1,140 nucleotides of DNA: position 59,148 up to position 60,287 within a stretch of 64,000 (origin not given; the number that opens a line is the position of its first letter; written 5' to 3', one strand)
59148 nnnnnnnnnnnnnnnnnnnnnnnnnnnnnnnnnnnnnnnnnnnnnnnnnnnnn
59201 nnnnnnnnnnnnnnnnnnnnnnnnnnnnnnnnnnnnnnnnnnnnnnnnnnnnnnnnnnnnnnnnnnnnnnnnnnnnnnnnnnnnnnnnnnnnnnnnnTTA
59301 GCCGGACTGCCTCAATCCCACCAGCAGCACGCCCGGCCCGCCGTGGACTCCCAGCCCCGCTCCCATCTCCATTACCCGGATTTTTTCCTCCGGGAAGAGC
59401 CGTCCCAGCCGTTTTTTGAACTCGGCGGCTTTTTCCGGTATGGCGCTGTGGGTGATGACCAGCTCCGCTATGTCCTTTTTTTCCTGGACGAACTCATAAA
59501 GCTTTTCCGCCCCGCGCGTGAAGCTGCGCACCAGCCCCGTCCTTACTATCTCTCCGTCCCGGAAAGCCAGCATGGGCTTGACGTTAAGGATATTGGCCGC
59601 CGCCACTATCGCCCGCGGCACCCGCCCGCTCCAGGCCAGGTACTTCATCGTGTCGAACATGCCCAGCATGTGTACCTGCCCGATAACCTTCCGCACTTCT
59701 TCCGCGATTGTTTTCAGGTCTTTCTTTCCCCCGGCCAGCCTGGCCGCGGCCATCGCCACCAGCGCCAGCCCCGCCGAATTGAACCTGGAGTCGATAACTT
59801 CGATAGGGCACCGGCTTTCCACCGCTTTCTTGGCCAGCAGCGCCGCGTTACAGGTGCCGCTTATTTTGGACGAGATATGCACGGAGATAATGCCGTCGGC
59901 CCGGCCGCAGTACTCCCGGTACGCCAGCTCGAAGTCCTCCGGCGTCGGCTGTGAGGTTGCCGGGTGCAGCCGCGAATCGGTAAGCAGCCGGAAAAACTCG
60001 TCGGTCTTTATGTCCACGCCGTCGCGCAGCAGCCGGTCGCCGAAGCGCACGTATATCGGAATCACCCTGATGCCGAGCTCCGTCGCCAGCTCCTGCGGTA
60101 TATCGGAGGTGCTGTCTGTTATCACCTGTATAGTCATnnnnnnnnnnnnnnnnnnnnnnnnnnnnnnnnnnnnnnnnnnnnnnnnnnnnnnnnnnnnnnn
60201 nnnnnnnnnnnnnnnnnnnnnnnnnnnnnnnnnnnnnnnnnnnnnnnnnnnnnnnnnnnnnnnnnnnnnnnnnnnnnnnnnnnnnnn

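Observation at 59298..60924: Heliorhodopsin in a two-gene operon with a DegV fatty-acid-binding protein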

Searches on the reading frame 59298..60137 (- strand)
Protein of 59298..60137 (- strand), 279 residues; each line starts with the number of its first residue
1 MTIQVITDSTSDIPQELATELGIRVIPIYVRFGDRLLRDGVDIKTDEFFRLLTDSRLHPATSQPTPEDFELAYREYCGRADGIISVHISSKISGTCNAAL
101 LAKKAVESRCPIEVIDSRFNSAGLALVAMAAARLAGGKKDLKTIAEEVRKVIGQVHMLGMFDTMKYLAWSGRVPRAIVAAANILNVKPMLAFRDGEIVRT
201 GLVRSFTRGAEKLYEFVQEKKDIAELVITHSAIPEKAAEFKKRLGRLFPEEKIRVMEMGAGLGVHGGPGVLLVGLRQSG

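Call 3: search_protein_families(library=pfam, proteins=[window:59298-60137:-])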
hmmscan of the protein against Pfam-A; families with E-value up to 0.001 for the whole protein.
window:59298-60137:- (279 aa): 2 families
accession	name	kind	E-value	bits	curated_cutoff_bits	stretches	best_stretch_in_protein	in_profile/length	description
PF02645.21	DegV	-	2.4e-68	231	27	1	2-271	1-273/280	Uncharacterised protein, DegV family COG1307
PF13684.11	FakA-like_C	-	4.6e-06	26.6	23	1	61-257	29-203/216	Fatty acid kinase subunit A-like, C-terminal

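Call 11: find_homologous_proteins(query=window:59298-60137:-)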
Query window:59298-60137:- (279 aa): 1440 proteins with E <= 0.001 among 8000 candidates; the best 120 are listed.
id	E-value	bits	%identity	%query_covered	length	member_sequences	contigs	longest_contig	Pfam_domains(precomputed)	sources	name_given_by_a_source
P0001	1.2e-177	606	100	100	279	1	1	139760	PF13684.12,PF02645.22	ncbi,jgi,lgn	ncbi:MAG: DegV family protein [Dehalococcoidales bacterium]|jgi:DegV family protein with EDD domain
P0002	3.5e-136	470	77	100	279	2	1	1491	PF13684.12,PF02645.22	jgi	jgi:DegV family protein with EDD domain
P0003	4.4e-135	467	76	100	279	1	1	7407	PF13684.12,PF02645.22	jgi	jgi:DegV family protein with EDD domain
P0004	5.6e-128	444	71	99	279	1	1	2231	PF02645.22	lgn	-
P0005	5.6e-128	444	71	99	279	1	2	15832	PF02645.22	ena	-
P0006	7.0e-128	443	71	99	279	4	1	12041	PF02645.22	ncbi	-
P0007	1.2e-127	442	71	99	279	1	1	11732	PF02645.22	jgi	-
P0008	2.0e-127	442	71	99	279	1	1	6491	PF02645.22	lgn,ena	-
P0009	4.2e-127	441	70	99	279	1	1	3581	PF02645.22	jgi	-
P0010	5.3e-127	440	70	99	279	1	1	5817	PF02645.22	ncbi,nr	ncbi:MAG TPA: DegV family protein [Dehalococcoidales bacterium]|nr:DegV family protein [Dehalococcoi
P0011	1.1e-126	439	70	99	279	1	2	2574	PF02645.22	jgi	-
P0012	2.5e-126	438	70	100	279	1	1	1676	PF13684.12,PF02645.22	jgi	jgi:DegV family protein with EDD domain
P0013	4.5e-126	437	69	99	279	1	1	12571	PF13684.12,PF02645.22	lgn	-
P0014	7.7e-126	437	68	99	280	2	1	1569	PF02645.22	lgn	-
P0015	1.1e-125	436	69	100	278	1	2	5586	PF02645.22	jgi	jgi:DegV family protein with EDD domain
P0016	3.2e-125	435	70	99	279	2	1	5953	PF02645.22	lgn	-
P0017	3.5e-125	434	69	99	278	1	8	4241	PF02645.22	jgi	jgi:DegV family protein with EDD domain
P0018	4.8e-125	434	69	99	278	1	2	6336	PF02645.22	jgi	jgi:DegV family protein with EDD domain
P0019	5.7e-125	434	69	99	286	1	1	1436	PF02645.22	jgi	jgi:DegV family protein with EDD domain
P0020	1.3e-124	433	69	99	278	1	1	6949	PF02645.22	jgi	jgi:DegV family protein with EDD domain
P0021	2.6e-124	432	70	100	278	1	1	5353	PF02645.22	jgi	jgi:DegV family protein with EDD domain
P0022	2.4e-123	428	70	99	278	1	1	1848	PF13684.12,PF02645.22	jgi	-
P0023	5.0e-123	427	70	99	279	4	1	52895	PF02645.22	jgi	jgi:DegV family protein with EDD domain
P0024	7.1e-123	427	68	100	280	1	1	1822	PF02645.22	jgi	jgi:DegV family protein with EDD domain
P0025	1.6e-122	426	67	99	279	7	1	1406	PF02645.22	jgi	jgi:DegV family protein with EDD domain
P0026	2.8e-122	425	68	100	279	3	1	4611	PF02645.22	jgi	jgi:DegV family protein with EDD domain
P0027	4.1e-122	424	67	100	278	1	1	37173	PF02645.22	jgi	jgi:DegV family protein with EDD domain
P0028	5.4e-122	424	69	100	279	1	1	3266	PF02645.22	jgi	jgi:DegV family protein with EDD domain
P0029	7.5e-122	423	69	100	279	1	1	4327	PF02645.22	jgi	jgi:DegV family protein with EDD domain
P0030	1.0e-121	423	68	100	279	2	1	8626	PF02645.22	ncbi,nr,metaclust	ncbi:MAG: hypothetical protein A2Y89_02965 [Chloroflexi bacterium RBG_13_51_18]|nr:MAG: hypothetical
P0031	1.1e-121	423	67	99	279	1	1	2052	PF13684.12,PF02645.22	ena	-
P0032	1.2e-121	423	68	100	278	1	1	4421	PF02645.22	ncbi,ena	-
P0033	1.6e-121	422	68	100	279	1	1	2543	PF13684.12,PF02645.22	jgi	jgi:DegV family protein with EDD domain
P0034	3.5e-121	421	67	99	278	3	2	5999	PF02645.22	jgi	-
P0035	3.8e-121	421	69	100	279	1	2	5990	PF13684.12,PF02645.22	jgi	-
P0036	3.9e-121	421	67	99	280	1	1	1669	PF02645.22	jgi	jgi:DegV family protein with EDD domain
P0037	4.4e-121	421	69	99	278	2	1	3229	PF13684.12,PF02645.22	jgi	jgi:DegV family protein with EDD domain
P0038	7.6e-121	420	67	99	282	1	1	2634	PF02645.22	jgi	jgi:DegV family protein with EDD domain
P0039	2.1e-120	419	68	99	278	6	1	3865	PF02645.22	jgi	jgi:DegV family protein with EDD domain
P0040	2.2e-120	419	68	99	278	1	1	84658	PF02645.22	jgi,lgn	jgi:DegV family protein with EDD domain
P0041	2.5e-120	418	67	99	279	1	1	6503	PF02645.22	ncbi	-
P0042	5.6e-120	417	67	100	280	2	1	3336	PF13684.12,PF02645.22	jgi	jgi:DegV family protein with EDD domain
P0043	8.2e-120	417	68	99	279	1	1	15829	PF02645.22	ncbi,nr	ncbi:MAG: DegV family protein [Dehalococcoidales bacterium]|nr:DegV family protein [Dehalococcoidale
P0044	9.0e-120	417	68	100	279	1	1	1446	PF02645.22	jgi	jgi:DegV family protein with EDD domain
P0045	1.3e-119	416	68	99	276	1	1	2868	PF02645.22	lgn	-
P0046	1.5e-119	416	68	100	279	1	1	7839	PF02645.22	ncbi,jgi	-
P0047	2.0e-119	415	68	100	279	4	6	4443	PF13684.12,PF02645.22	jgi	jgi:DegV family protein with EDD domain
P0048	2.2e-119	415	67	99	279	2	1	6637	PF02645.22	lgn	-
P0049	2.7e-119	415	66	100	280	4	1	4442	PF02645.22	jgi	jgi:DegV family protein with EDD domain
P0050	2.7e-119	415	66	99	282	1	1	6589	PF02645.22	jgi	jgi:DegV family protein with EDD domain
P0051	3.4e-119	415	68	99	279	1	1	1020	PF02645.22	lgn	-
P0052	4.7e-119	414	67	99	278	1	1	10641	PF02645.22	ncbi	-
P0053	6.4e-119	414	67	100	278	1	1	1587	PF02645.22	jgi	jgi:DegV family protein with EDD domain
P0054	9.3e-119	413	67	99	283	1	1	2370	PF13684.12,PF02645.22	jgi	jgi:DegV family protein with EDD domain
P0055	1.0e-118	413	67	98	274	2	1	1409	PF02645.22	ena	-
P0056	1.2e-118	413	66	99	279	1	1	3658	PF13684.12,PF02645.22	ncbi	ncbi:MAG: DegV family protein [Dehalococcoidales bacterium]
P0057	1.5e-118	413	68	98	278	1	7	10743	PF02645.22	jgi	jgi:DegV family protein with EDD domain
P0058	2.1e-118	412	68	99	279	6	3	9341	PF02645.22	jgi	-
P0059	2.2e-118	412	68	99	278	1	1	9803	PF02645.22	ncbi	-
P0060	2.5e-118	412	67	99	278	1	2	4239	PF02645.22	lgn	-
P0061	4.6e-118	411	66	99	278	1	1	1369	PF02645.22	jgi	-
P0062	4.6e-118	411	66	99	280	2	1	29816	PF02645.22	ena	-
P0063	6.7e-118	411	66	99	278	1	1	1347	PF02645.22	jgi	-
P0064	1.3e-117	410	68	100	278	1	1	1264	PF13684.12,PF02645.22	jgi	jgi:DegV family protein with EDD domain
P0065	1.3e-117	410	67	100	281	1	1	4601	PF02645.22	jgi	jgi:DegV family protein with EDD domain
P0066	1.5e-117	409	67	100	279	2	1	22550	PF02645.22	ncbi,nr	ncbi:MAG: DegV family protein [Dehalococcoidales bacterium]|nr:DegV family protein [Dehalococcoidale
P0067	2.3e-117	409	65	100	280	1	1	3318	PF13684.12,PF02645.22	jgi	jgi:DegV family protein with EDD domain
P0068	2.3e-117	409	67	99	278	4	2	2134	PF02645.22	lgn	-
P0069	7.1e-117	407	66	99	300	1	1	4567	PF13684.12,PF02645.22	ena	-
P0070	8.1e-117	407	66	100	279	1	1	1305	PF02645.22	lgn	-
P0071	8.2e-117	407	66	100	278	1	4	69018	PF02645.22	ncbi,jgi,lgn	-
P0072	1.1e-116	407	64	100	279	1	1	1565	PF02645.22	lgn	-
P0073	1.1e-116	406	64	99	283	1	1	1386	PF13684.12,PF02645.22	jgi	jgi:DegV family protein with EDD domain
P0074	1.2e-116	406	66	99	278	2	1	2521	PF02645.22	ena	-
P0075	2.2e-116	406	65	100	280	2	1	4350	PF02645.22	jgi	jgi:DegV family protein with EDD domain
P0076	2.9e-116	405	65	100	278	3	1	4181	PF02645.22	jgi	jgi:DegV family protein with EDD domain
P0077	2.0e-115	402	68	94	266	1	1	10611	PF13684.12,PF02645.22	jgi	-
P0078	3.0e-115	402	65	100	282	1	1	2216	PF13684.12,PF02645.22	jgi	jgi:DegV family protein with EDD domain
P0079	3.9e-115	401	67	99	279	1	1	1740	PF02645.22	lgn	-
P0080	7.2e-115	401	65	100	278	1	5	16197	PF02645.22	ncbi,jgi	jgi:DegV family protein with EDD domain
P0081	8.1e-115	400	65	100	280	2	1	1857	PF02645.22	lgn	-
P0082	1.7e-114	399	64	100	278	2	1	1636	PF02645.22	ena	-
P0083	1.9e-114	399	64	100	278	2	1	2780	PF02645.22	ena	-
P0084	3.5e-114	398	63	100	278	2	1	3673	PF02645.22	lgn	-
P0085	5.2e-114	398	65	99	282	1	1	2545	PF02645.22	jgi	jgi:DegV family protein with EDD domain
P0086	6.0e-114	398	65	99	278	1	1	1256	PF02645.22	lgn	-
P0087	1.2e-113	397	64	100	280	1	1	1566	PF02645.22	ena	-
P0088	2.6e-113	395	66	99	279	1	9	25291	PF13684.12,PF02645.22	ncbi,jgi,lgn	-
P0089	2.9e-113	395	63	92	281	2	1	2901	PF02645.22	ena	-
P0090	1.1e-112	393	64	100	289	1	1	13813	PF02645.22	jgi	jgi:DegV family protein with EDD domain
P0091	2.9e-112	392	64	99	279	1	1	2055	PF02645.22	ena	-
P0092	4.3e-112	391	63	99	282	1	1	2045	PF02645.22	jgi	jgi:DegV family protein with EDD domain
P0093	1.5e-111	390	64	99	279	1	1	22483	PF02645.22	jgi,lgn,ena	-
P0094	5.2e-111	388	64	99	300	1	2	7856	PF02645.22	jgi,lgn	jgi:DegV family protein with EDD domain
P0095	9.8e-111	387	62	99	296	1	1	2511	PF02645.22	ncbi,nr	ncbi:MAG: DegV family protein, partial [Dehalococcoidales bacterium]|nr:DegV family protein [Dehaloc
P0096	1.8e-110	386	63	99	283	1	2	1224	PF02645.22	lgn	-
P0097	5.2e-110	385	62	100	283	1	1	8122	PF02645.22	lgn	-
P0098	1.8e-109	383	62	100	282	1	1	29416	PF02645.22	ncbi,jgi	-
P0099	3.9e-109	382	63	100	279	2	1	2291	PF02645.22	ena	-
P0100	5.4e-109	381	65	100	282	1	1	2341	PF02645.22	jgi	jgi:DegV family protein with EDD domain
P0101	8.7e-109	381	62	100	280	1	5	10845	PF02645.22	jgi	jgi:DegV family protein with EDD domain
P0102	8.8e-109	381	62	100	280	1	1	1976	PF02645.22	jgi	jgi:DegV family protein with EDD domain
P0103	1.2e-108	380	61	100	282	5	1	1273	PF02645.22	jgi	-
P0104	1.4e-108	380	65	93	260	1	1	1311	PF13684.12,PF02645.22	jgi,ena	-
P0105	1.7e-108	380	62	100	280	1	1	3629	PF02645.22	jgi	jgi:DegV family protein with EDD domain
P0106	3.2e-108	379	62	100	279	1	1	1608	PF02645.22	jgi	jgi:DegV family protein with EDD domain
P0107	3.3e-108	379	61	99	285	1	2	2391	PF02645.22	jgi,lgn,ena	-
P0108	3.9e-108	378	62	100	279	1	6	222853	PF02645.22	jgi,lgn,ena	-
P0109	4.2e-108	378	61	99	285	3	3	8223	PF02645.22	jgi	jgi:DegV family protein with EDD domain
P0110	1.7e-107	376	60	99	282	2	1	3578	PF02645.22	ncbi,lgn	-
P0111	3.5e-107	375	63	99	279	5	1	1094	PF02645.22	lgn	-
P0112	3.9e-107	375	62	100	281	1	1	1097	PF02645.22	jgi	jgi:DegV family protein with EDD domain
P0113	4.8e-107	375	61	100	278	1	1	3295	PF02645.22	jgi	jgi:DegV family protein with EDD domain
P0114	5.0e-107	375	60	100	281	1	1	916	PF02645.22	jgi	jgi:DegV family protein with EDD domain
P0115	6.1e-107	375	60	100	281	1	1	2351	PF02645.22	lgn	-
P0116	6.2e-107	375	62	100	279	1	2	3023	PF02645.22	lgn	-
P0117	7.1e-107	374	61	100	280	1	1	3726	PF02645.22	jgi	jgi:DegV family protein with EDD domain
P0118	7.6e-107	374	61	100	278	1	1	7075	PF02645.22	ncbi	-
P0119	9.0e-107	374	61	100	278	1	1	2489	PF02645.22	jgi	jgi:DegV family protein with EDD domain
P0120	1.1e-106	374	61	99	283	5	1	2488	PF02645.22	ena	-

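Call 12: find_encoding_contigs(protein=P0001, flank=10000, max_places=3)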
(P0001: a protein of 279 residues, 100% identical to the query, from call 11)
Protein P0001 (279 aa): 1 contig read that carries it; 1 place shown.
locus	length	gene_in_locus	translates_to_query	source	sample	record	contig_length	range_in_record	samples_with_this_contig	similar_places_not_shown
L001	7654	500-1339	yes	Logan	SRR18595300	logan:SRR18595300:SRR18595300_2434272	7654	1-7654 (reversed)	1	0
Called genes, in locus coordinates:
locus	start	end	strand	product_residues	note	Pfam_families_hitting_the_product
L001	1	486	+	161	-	?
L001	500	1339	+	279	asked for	PF02645:DegV, PF13684:FakA-like_C (weak)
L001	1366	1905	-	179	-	-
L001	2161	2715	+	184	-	PF00857:Isochorismatase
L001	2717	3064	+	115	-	PF03692:CxxCxxCC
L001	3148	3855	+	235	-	PF02163:Peptidase_M50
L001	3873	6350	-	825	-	PF00933:Glyco_hydro_3, PF01915:Glyco_hydro_3_C, PF07691:PA14, PF14310:Fn3-like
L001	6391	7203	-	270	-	PF00561:Abhydrolase_1, PF12146:Hydrolase_4, PF12697:Abhydrolase_6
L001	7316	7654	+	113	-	?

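Call 13: find_encoding_contigs(protein=P0040, flank=6000, max_places=2)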
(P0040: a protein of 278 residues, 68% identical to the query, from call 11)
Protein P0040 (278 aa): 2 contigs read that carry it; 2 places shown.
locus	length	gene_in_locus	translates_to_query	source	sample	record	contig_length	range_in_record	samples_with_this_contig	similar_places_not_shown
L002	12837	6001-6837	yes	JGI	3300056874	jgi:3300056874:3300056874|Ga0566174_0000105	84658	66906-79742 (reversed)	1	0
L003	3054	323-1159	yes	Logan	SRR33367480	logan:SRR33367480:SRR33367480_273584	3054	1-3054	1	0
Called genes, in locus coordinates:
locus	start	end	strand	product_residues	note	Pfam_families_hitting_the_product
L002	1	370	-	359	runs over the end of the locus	PF00535:Glycos_transf_2, PF13641:Glyco_tranf_2_3, PF04138:GtrA_DPMS_TM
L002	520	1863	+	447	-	PF09594:GT87 (weak)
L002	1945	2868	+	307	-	PF01656:CbiA (weak), PF13500:AAA_26 (weak), PF07085:DRTGG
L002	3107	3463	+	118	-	PF02675:AdoMet_dc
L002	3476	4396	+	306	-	PF17284:Spermine_synt_N, PF01564:Spermine_synth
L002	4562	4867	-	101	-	PF13451:zf_Tbcl, PF23477:zf_Tbcl_2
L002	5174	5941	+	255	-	PF18761:Heliorhodopsin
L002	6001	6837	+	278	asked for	PF02645:DegV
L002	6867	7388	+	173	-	-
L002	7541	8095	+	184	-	PF00857:Isochorismatase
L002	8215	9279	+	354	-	-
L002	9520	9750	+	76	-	-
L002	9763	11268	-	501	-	PF00370:FGGY_N, PF02782:FGGY_C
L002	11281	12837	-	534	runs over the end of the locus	PF01266:DAO, PF12831:FAD_oxidored (faint), PF16901:DAO_C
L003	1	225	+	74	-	?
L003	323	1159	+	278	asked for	PF02645:DegV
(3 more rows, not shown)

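Call 14: find_encoding_contigs(protein=P0108, flank=6000, max_places=2)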
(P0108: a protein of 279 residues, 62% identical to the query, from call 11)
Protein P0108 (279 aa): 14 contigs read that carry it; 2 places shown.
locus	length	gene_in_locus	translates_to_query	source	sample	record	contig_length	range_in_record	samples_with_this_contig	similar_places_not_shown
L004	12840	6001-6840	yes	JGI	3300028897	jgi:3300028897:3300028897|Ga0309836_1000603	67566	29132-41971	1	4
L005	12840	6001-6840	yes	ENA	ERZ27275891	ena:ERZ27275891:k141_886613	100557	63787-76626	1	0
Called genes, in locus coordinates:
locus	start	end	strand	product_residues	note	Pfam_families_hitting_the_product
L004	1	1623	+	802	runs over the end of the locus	PF00933:Glyco_hydro_3, PF01915:Glyco_hydro_3_C, PF07691:PA14, PF14310:Fn3-like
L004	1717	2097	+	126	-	PF01475:FUR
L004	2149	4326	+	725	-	PF00141:peroxidase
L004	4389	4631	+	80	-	PF00578:AhpC-TSA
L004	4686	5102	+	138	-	PF00578:AhpC-TSA, PF08534:Redoxin (weak), PF10417:1-cysPrx_C (weak)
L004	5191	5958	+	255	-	PF18761:Heliorhodopsin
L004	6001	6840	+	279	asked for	PF02645:DegV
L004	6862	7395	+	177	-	-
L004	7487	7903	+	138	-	PF01475:FUR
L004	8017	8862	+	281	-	PF01297:ZnuA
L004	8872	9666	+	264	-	PF00005:ABC_tran, PF02463:SMC_N (faint), PF13304:AAA_21 (weak)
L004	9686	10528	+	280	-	PF00950:ABC-3, PF01032:FecCD (weak)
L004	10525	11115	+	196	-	PF01209:Ubie_methyltran, PF02353:CMAS, PF13489:Methyltransf_23, PF01728:FtsJ, PF13847:Methyltransf_31, PF08241:Methyltransf_11, PF08242:Methyltransf_12, PF13649:Methyltransf_25, +2 more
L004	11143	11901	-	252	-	PF04016:DUF364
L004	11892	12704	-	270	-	PF01547:SBP_bac_1, PF13531:SBP_bac_11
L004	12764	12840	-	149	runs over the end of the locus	-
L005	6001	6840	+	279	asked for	PF02645:DegV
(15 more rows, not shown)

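Call 16: search_protein_families(library=pfam, proteins=[L002:6867-7388:+, L004:6862-7395:+, L002:8215-9279:+], max_evalue=10)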
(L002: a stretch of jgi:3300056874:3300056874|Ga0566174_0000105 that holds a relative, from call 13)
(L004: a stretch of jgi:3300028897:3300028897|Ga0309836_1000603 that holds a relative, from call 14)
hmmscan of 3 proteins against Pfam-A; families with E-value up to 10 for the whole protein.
L002:6867-7388:+ (173 aa): 2 families
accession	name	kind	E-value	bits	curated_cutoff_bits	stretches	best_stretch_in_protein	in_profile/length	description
PF11779.13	SPT_ssu-like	-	0.073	13.2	29.8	1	71-99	20-48/54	Small subunit of serine palmitoyltransferase-like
PF13346.12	ABC2_membrane_5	-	0.89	9.5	25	1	50-139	119-199/205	ABC-2 family transporter protein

L004:6862-7395:+ (177 aa): 0 families

L002:8215-9279:+ (354 aa): 1 family
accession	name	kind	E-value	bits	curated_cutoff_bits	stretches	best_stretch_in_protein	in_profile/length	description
PF16285.10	DUF4931_N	-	0.06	13.9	24.1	1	116-182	52-117/124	Domain of unknown function (DUF4931) N-terminal domain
